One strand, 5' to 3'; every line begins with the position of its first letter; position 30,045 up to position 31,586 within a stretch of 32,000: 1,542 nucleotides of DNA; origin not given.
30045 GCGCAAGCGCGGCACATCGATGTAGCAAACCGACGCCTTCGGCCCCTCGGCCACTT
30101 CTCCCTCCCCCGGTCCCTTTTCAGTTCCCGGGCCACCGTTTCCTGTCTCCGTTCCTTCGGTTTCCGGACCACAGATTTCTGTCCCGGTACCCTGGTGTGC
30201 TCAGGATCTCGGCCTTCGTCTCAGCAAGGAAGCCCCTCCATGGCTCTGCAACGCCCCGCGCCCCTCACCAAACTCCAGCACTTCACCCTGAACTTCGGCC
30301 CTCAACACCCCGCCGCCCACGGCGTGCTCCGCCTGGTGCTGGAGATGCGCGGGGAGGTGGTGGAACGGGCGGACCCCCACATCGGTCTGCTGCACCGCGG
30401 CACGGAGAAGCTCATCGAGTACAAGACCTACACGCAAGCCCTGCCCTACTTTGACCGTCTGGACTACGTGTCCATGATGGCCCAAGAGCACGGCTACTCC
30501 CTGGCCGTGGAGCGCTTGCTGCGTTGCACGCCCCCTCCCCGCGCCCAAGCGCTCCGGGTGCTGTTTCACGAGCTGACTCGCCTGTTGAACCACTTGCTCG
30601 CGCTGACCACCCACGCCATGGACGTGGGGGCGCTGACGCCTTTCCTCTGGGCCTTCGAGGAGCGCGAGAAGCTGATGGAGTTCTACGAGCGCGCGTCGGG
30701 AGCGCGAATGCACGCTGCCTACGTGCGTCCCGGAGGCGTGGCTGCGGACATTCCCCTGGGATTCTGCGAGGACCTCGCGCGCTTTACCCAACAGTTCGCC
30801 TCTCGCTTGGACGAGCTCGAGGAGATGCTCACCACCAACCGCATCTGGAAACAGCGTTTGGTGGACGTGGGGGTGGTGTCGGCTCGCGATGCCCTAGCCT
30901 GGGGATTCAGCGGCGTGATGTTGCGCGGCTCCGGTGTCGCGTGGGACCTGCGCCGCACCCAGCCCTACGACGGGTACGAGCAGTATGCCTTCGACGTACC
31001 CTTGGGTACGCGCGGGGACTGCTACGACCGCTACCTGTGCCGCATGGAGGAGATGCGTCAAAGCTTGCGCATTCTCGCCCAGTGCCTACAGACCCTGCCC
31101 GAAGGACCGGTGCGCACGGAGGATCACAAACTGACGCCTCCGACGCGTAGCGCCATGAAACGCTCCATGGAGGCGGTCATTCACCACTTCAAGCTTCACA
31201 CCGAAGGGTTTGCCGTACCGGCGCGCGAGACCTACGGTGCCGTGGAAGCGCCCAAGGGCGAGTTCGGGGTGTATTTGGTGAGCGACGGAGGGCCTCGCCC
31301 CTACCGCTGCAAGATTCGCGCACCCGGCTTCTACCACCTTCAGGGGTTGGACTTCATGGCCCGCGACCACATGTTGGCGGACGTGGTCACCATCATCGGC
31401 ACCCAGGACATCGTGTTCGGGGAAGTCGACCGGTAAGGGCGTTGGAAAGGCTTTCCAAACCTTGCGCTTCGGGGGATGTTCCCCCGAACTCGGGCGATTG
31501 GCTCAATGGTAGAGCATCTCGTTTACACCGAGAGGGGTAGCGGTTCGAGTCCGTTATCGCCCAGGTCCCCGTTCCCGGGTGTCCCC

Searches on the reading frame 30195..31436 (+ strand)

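Call 22: search_protein_families(library=pfam, proteins=[window:30195-31436:+], max_evalue=0.00001)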
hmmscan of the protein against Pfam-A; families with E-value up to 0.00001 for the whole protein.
window:30195-31436:+ (413 aa): 1 family
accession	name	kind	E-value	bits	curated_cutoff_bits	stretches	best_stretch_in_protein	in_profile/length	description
PF00346.24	Complex1_49kDa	-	4e-124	413.5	24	1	143-413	1-271/271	Respiratory-chain NADH dehydrogenase, 49 Kd subunit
